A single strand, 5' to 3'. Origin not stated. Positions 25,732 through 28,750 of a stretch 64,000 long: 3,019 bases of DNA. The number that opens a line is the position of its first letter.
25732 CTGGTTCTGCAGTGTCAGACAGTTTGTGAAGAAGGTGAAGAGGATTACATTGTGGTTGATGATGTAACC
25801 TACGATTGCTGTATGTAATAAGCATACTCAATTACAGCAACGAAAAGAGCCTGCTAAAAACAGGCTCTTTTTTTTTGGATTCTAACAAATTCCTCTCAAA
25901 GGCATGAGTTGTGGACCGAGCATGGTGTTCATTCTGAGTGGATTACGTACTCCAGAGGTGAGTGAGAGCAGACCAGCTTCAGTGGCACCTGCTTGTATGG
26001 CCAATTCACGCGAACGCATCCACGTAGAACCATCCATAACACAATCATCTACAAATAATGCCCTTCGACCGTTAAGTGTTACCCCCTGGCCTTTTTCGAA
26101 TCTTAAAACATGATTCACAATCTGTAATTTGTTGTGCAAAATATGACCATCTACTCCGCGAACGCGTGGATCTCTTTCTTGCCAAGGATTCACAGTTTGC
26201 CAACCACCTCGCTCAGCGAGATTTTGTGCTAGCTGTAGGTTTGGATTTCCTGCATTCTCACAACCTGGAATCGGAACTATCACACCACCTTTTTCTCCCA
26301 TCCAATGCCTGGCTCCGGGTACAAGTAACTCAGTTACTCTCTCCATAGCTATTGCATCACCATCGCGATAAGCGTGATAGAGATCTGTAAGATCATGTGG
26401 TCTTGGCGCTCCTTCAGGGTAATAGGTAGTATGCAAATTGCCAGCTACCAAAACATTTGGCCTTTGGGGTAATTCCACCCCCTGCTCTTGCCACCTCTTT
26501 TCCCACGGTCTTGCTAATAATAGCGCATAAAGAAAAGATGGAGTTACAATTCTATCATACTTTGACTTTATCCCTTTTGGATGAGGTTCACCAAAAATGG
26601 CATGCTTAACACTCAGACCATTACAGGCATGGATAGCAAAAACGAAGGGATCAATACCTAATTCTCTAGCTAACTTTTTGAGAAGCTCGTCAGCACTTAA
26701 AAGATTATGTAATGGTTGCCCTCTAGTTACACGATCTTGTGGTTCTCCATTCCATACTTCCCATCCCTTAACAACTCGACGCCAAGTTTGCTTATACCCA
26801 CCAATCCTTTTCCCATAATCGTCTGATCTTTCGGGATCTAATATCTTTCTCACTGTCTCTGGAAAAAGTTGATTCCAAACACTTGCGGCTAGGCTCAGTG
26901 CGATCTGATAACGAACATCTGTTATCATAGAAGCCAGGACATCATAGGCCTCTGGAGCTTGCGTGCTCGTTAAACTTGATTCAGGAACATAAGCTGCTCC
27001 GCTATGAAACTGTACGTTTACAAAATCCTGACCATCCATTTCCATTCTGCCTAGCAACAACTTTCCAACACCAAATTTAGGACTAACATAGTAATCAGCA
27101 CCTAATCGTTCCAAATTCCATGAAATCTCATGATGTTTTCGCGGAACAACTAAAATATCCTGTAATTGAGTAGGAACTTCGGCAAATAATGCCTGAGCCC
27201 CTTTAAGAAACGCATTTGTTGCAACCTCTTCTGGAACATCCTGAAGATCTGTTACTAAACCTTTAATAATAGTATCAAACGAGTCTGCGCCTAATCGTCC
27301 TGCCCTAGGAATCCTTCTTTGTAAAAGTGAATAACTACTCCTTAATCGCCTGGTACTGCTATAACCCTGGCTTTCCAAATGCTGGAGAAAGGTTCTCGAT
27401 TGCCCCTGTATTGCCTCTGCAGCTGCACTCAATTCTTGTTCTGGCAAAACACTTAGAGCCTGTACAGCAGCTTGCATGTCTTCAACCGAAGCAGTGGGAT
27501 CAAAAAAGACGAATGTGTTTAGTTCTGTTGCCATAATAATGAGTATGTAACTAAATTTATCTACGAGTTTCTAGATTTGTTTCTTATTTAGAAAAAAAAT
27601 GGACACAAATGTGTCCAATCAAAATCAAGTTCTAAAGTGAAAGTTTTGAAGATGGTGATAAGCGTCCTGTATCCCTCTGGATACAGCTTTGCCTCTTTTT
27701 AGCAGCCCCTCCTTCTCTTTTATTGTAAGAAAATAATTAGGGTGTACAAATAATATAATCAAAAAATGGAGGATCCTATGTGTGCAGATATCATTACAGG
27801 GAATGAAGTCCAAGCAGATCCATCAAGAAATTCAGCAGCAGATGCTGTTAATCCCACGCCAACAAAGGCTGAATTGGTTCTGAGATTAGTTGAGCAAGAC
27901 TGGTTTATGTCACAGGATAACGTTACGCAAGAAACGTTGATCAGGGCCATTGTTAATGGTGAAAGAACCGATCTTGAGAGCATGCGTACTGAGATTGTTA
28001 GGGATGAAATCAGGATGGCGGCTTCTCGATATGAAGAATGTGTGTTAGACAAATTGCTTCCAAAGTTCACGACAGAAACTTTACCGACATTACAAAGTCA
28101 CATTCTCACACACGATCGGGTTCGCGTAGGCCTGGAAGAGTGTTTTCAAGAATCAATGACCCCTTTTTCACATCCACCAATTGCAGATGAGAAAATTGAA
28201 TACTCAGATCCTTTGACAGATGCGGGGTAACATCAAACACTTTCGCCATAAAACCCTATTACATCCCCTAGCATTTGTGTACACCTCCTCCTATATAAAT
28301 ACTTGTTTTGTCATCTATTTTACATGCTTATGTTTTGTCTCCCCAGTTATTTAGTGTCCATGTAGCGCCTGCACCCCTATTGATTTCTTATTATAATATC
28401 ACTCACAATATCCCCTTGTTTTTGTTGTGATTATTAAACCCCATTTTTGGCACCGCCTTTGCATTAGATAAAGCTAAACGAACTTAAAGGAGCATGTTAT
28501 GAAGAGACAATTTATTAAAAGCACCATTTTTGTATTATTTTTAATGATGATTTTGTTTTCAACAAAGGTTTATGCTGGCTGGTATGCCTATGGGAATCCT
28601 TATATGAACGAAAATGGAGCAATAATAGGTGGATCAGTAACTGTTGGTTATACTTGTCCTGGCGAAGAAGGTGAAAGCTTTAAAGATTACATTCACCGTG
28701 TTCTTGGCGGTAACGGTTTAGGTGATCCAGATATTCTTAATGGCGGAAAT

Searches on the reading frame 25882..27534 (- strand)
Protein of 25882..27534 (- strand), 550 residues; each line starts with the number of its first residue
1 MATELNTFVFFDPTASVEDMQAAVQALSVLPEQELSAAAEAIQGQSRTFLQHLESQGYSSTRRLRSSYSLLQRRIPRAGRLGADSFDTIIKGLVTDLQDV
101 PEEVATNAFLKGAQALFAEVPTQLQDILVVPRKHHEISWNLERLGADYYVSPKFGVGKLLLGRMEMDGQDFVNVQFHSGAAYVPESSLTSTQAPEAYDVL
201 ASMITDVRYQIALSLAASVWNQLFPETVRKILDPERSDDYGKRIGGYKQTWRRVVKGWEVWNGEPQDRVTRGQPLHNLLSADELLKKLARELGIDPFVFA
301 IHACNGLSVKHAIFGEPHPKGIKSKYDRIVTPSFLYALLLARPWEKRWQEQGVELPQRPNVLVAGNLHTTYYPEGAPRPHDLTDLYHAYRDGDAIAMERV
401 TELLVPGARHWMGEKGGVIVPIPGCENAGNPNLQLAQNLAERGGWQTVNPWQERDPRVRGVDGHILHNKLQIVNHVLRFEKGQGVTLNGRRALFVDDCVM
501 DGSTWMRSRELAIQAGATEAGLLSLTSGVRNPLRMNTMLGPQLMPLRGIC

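Call 11: search_protein_families(library=pfam, proteins=[window:25882-27534:-], max_evalue=0.01)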
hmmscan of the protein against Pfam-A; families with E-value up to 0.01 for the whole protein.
window:25882-27534:- (550 aa): 0 families
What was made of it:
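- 25882..27534 (-): 550-aa orphan gene. Its C-terminus is only faintly PRTase-like. No Pfam hit (call 11).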

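Call 35: list_cluster_members(proteins=[P0002, window:25882-27534:-, window:27766-28230:+, window:39272-40402:-, window:50011-50772:+, window:46883-49180:-, window:18864-19856:-, window:43344-43940:+])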
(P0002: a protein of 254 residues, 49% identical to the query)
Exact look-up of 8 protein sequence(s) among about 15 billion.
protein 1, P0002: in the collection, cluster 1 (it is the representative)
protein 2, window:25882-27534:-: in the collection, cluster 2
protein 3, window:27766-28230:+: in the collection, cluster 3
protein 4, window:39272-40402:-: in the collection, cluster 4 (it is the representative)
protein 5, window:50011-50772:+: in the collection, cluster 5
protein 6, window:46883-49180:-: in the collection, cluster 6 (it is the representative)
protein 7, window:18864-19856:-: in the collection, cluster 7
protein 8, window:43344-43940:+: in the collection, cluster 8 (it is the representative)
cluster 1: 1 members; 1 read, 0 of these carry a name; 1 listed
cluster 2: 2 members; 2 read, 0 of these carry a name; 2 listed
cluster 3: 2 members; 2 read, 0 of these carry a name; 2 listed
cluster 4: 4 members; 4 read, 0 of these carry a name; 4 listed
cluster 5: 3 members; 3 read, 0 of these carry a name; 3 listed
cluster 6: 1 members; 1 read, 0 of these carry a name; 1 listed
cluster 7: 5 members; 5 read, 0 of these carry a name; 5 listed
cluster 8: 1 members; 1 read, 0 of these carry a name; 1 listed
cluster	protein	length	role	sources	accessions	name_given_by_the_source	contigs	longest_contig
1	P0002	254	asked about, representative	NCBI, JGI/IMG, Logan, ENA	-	-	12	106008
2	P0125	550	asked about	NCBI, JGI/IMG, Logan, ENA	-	-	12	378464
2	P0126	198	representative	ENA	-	-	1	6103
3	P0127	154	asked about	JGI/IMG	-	-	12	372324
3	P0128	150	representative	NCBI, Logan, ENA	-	-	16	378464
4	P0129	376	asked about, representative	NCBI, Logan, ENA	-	-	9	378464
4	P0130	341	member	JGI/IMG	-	-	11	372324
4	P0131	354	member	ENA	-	-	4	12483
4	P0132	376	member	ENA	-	-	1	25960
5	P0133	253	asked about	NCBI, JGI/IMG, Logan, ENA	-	-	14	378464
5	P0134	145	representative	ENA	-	-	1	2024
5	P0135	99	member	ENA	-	-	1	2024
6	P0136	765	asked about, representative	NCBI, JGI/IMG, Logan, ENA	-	-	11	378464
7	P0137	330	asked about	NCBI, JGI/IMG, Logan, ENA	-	-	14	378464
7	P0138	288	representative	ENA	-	-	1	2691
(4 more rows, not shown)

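Call 43: find_homologous_proteins(query=window:25882-27534:-)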
Query window:25882-27534:-: 8000 candidates shared short words with the query, none scored E <= 0.001.
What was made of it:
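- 25882..27534 (-): No homologues (call 43).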

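Call 90: search_solved_structures(query=window:25882-27534:-, max_evalue=1)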
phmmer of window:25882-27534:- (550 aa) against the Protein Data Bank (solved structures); distinct sequences matched with E-value up to 1: 1.
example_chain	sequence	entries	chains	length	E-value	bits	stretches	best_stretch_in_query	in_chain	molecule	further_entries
7f06_A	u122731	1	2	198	0.76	11.2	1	481-532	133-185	adenine phosphopsicosyltransferase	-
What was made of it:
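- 25882..27534 (-): PDB best hit E = 0.76 (call 90).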

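Call 99: search_protein_families(library=padloc, proteins=[window:25882-27534:-], max_evalue=0.01)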
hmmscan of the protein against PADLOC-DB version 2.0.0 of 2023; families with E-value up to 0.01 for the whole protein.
window:25882-27534:- (550 aa): 0 families

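Call 100: search_protein_families(library=phrogs, proteins=[window:25882-27534:-], max_evalue=0.01)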
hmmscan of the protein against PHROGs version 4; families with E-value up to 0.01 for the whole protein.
window:25882-27534:- (550 aa): 0 families

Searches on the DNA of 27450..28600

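Call 56: search_rna_families(source=window, start=27450, end=28600, threshold=evalue, max_evalue=5)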
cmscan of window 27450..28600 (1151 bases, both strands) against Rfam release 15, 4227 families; matches with E-value up to 5: 8.
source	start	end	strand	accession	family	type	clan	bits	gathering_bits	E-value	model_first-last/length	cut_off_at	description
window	27590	27637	-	RF02721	sca_ncR26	Gene; snRNA; snoRNA; scaRNA;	-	25.8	37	0.11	1-68/68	no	Small Cajal body specific RNA ncR26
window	27595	27650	-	RF02451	ncr1241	Gene; sRNA;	-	21.3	60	0.79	1-63/63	no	Bacillus sRNA ncr1241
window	27596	27670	-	RF00078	MicA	Gene; sRNA;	-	20.4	41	2.2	1-75/75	no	MicA sRNA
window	27585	27703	-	RF00558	L20_leader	Cis-reg; leader;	-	19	58.7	0.74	1-127/127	no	Ribosomal protein L20 leader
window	27594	27640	+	RF02443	SpR08_sRNA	Gene; sRNA;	-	18.1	80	4.4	1-73/73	no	Streptococcus sRNA SpR08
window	27496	27616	+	RF02195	TP53TG1_1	Gene; lncRNA;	-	18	40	0.78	1-153/153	no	TP53 target 1 conserved region 1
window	27553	27625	-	RF02322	TtnuHACA15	Gene; snRNA; snoRNA; HACA-box;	-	17.8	100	3.8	1-117/117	no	Tetrahymena snoRNA TtnuHACA15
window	27747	27884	-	RF02189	ST7-OT4_3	Gene; lncRNA;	-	12.3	50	3.6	156-302/302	no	ST7 overlapping transcript 4 conserved region 3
